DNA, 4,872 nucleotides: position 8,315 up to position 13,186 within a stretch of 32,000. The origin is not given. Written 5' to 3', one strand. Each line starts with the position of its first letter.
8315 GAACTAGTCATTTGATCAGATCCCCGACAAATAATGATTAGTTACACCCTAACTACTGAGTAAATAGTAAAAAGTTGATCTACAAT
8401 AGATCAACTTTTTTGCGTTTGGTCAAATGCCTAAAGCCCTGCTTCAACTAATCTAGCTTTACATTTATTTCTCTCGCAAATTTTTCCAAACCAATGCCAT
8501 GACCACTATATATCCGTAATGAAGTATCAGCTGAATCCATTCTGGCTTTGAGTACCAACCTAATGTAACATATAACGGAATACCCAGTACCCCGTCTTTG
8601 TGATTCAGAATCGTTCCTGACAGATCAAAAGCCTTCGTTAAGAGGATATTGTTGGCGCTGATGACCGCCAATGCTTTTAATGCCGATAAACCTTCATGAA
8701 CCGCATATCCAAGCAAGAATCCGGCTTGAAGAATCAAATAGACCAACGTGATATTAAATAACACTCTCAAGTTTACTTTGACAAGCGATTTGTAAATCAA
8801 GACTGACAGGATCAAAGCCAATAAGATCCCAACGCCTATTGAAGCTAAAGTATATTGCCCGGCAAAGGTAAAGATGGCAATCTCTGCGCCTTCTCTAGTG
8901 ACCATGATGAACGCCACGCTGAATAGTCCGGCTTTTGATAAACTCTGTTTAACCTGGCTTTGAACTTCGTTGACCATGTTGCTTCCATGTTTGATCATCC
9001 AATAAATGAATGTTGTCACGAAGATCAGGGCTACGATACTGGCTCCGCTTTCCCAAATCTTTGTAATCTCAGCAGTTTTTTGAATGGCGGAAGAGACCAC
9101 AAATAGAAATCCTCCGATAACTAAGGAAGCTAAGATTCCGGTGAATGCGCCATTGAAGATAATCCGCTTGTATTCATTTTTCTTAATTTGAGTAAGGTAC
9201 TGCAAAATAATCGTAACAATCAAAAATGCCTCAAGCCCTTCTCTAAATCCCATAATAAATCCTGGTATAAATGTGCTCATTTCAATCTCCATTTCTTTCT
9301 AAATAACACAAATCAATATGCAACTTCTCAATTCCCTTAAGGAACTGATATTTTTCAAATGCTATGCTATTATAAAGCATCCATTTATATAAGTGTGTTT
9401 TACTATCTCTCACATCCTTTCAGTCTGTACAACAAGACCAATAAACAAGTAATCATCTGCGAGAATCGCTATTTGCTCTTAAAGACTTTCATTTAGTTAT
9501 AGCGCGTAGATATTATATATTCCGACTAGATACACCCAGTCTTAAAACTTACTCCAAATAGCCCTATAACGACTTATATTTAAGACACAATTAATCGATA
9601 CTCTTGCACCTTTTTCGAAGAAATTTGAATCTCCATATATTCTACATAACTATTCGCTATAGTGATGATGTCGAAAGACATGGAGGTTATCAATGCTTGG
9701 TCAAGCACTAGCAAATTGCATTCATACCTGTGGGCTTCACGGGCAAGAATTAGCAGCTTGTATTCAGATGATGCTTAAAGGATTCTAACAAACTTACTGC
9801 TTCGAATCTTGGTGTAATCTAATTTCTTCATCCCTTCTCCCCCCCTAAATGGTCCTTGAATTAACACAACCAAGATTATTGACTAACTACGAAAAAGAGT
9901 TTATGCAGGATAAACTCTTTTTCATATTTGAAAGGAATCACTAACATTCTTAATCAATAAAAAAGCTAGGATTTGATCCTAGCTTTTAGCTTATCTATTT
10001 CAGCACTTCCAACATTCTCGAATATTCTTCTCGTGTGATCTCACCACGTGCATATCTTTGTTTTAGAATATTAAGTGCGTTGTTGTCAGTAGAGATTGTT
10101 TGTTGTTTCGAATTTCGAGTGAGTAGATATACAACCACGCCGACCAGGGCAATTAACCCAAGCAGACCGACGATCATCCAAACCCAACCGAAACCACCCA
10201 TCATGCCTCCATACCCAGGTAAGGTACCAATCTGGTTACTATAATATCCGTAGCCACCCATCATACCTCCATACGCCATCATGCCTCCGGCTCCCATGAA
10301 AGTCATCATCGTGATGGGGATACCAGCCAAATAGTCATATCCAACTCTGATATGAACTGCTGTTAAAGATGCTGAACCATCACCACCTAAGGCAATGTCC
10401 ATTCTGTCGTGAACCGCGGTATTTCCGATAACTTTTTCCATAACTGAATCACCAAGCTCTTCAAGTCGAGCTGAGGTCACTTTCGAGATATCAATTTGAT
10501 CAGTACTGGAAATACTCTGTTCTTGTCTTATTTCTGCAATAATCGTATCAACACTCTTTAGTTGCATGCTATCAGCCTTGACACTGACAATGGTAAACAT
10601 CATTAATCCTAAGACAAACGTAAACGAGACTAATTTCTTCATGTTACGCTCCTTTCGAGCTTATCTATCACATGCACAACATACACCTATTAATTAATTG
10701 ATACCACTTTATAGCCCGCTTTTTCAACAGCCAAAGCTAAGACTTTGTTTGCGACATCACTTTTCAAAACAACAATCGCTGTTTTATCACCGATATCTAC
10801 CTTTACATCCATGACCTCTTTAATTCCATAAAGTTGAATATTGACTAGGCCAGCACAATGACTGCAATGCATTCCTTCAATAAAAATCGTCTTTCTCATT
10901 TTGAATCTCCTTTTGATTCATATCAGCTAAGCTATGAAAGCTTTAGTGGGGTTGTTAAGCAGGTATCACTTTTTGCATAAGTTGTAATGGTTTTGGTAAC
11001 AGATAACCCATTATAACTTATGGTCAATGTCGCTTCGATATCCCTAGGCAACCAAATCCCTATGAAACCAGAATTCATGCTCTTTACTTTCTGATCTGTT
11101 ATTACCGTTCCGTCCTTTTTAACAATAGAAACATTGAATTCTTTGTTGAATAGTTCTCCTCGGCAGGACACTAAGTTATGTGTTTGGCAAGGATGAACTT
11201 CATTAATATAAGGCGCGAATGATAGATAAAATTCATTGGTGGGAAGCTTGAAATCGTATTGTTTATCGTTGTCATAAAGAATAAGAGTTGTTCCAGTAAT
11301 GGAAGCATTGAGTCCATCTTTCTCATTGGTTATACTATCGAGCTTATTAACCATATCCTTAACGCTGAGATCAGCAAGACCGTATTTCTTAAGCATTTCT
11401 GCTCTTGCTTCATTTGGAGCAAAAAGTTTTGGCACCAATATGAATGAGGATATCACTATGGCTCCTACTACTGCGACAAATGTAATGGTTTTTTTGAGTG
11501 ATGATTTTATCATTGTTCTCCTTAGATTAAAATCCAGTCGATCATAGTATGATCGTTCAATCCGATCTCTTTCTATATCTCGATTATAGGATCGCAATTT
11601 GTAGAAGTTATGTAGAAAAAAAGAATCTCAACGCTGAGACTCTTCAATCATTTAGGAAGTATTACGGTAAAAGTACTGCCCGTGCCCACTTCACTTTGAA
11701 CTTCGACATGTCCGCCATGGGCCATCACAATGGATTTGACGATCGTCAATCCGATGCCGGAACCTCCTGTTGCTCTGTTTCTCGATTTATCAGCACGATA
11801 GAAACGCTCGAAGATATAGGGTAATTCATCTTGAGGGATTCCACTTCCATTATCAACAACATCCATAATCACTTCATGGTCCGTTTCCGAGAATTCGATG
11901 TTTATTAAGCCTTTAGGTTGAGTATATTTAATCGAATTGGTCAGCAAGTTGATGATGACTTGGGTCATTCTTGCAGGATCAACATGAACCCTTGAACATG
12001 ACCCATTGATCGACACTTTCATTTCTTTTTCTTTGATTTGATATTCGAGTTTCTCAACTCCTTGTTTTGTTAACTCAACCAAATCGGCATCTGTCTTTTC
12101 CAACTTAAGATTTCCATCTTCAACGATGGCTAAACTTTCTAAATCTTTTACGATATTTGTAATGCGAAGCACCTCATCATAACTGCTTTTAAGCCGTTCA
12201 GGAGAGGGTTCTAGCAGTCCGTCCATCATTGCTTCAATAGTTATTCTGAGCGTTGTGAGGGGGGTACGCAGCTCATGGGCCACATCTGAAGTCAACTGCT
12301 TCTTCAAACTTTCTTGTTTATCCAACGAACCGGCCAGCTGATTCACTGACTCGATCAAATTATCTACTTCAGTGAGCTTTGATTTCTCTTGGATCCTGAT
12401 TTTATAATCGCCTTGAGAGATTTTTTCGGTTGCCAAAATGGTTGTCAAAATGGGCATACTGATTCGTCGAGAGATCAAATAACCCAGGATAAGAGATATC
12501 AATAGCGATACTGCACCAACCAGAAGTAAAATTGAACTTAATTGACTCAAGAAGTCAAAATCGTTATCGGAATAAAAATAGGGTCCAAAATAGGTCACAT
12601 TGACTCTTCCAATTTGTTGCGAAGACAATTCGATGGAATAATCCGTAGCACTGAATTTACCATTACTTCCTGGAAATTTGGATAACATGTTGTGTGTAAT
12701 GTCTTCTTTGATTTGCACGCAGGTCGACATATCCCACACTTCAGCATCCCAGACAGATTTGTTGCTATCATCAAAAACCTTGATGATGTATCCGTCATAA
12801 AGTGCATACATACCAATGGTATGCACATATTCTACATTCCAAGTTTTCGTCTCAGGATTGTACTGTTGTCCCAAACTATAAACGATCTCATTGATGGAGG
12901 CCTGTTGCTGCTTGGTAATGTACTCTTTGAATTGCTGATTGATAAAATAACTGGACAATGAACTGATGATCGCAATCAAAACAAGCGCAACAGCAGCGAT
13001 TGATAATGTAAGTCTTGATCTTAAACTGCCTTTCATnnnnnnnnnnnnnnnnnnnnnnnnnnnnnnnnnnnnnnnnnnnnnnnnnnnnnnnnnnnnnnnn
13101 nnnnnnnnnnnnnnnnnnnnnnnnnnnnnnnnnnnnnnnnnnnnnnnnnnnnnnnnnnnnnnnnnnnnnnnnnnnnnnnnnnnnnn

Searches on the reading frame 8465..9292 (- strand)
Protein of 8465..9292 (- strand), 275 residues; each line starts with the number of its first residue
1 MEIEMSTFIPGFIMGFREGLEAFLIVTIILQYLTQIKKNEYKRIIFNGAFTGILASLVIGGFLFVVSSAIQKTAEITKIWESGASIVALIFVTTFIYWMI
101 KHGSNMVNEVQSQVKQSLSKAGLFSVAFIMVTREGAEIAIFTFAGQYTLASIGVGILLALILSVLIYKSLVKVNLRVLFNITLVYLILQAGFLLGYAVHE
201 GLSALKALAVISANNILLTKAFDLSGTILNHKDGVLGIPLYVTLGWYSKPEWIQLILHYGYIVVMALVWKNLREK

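Call 12: search_protein_families(library=ncbifam, proteins=[window:8465-9292:-])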
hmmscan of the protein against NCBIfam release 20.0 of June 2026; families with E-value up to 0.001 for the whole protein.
window:8465-9292:- (275 aa): 2 families
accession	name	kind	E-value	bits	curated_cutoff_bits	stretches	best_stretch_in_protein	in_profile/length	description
NF041756.1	EfeU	equivalog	1.3e-38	133.1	255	1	12-268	1-255/257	iron uptake transporter permease EfeU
TIGR00145.1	TIGR00145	subfamily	4.5e-34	118.3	303.8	1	9-266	5-269/282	EfeU/Ftr1 family ferrous iron transporter subunit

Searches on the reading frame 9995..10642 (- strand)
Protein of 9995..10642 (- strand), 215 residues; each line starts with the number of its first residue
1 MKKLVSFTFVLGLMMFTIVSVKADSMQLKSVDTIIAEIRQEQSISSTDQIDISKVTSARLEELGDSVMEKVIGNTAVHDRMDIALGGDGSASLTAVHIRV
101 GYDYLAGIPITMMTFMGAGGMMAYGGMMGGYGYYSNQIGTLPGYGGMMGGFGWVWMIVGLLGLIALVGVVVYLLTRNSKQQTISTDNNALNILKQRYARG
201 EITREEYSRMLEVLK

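Call 11: search_protein_families(library=pfam, proteins=[window:9995-10642:-])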
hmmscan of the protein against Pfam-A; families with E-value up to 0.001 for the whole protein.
window:9995-10642:- (215 aa): 1 family
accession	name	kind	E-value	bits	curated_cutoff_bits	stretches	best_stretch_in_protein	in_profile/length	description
PF09851.14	SHOCT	-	7.5e-09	35.5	27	1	189-214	2-27/28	Short C-terminal domain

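Call 12: search_protein_families(library=ncbifam, proteins=[window:9995-10642:-])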
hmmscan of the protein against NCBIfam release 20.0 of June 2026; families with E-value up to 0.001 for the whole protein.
window:9995-10642:- (215 aa): 0 families

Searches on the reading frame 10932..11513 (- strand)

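Call 11: search_protein_families(library=pfam, proteins=[window:10932-11513:-])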
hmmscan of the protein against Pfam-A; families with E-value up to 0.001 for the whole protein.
window:10932-11513:- (193 aa): 1 family
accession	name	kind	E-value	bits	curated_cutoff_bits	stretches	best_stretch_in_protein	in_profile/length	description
PF21172.3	CueP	-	7.2e-45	152.5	27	1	53-188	1-136/138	Periplasmic copper-binding protein CueP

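Call 12: search_protein_families(library=ncbifam, proteins=[window:10932-11513:-])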
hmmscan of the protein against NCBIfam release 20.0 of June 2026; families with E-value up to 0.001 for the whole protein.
window:10932-11513:- (193 aa): 2 families
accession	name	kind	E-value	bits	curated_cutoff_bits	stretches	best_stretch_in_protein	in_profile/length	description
NF038095.1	met_chaper_CueP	exception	3.1e-48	163.7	195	1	28-188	15-175/178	copper-binding periplasmic metallochaperone CueP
NF038094.1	CueP_fam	subfamily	5.2e-44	149.5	60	1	52-188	3-143/146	CueP family metal-binding protein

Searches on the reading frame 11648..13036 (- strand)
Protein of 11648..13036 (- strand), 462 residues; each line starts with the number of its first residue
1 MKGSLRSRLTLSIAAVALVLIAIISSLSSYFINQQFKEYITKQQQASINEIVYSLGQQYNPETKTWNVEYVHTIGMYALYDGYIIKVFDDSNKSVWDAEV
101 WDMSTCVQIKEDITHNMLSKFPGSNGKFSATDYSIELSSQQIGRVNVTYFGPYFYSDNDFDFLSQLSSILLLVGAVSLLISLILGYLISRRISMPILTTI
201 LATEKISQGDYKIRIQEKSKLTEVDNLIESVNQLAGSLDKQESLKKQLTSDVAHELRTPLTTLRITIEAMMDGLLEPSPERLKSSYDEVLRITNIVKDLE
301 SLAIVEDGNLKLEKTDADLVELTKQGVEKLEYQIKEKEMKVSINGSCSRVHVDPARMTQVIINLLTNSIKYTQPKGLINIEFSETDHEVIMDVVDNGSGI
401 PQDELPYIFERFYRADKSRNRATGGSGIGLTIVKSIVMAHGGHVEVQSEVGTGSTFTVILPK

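Call 11: search_protein_families(library=pfam, proteins=[window:11648-13036:-])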
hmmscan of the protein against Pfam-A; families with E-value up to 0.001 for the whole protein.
window:11648-13036:- (462 aa): 4 families
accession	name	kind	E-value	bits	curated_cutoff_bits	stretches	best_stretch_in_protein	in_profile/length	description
PF02518.31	HATPase_c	-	2.6e-30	105.5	26.4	1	353-461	2-108/111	Histidine kinase-, DNA gyrase B-, and HSP90-like ATPase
PF00512.31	HisKA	-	2.2e-12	47.3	26.9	1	245-306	2-64/66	His Kinase A (phospho-acceptor) domain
PF00672.30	HAMP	-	4.7e-06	27.3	25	1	187-238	1-51/53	HAMP domain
PF14501.12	HATPase_c_5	-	0.00017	21.8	22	0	357-449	6-91/102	GHKL domain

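Call 12: search_protein_families(library=ncbifam, proteins=[window:11648-13036:-])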
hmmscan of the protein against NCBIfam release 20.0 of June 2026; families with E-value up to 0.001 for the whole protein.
window:11648-13036:- (462 aa): 90 families (the best 25 are shown)
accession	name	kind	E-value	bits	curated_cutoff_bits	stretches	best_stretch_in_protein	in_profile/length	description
NF012163.2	BaeS_SmeS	equivalog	2.6e-80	270.6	500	1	4-448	4-444/457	sensor histidine kinase efflux regulator BaeS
NF007837.0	PRK10549.1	equivalog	3.3e-71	240.4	603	1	2-461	5-457/466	envelope stress sensor histidine kinase BaeS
NF033092.0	HK_WalK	equivalog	1.8e-67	228.3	725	2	239-461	366-593/594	cell wall metabolism sensor histidine kinase WalK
TIGR01386.1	cztS_silS_copS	subfamily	5.3e-65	220.2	292.55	1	3-459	2-455/457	heavy metal sensor histidine kinase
NF046044.1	PnpS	equivalog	4e-61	207.1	400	1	240-461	165-390/390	two-component system histidine kinase PnpS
NF012226.0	AdeS_HK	equivalog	1.3e-60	205.4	500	1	169-461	61-352/353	two-component sensor histidine kinase AdeS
NF040691.1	MtrAB_MtrB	equivalog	9.8e-56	189.8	450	1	136-462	159-492/507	MtrAB system histidine kinase MtrB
TIGR02966.1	phoR_proteo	equivalog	2.3e-55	187.9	334.2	1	238-460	107-333/333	phosphate regulon sensor histidine kinase PhoR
NF041735.1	hist_kin_RppB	equivalog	3.5e-49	167.8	400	1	246-461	217-438/438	two-component system sensor histidine kinase RppB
NF033093.1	HK_VicK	exception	8.2e-49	166.4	680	1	239-461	203-434/448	cell wall metabolism sensor histidine kinase VicK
NF041210.1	his_kin_PieS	equivalog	1.6e-48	165.9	850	1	175-461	174-469/474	two component system sensor histidine kinase PieS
NF007345.0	PRK09835.1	subfamily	6.6e-48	163.4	423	1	160-462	177-480/482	Cu(+)/Ag(+) sensor histidine kinase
NF047874.1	MASE3_PAS_HK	subfamily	8.1e-45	153.7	560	1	232-461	385-624/655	MASE3 domain-containing sensor histidine kinase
NF007007.0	PRK09470.1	equivalog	3e-43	148.4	486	1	147-461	148-458/463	envelope stress sensor histidine kinase CpxA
NF007898.0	PRK10604.1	equivalog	4.5e-43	148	478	1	162-461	130-422/433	two-component system sensor histidine kinase RstB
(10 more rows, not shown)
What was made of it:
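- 11648..13036 (-): Sensor histidine kinase: two transmembrane segments, an extracellular domain of about 130 aa, then HAMP-HisKA-HATPase. Its best NCBIfam match is BaeS, below the cut-off. Calls 11 and 12.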
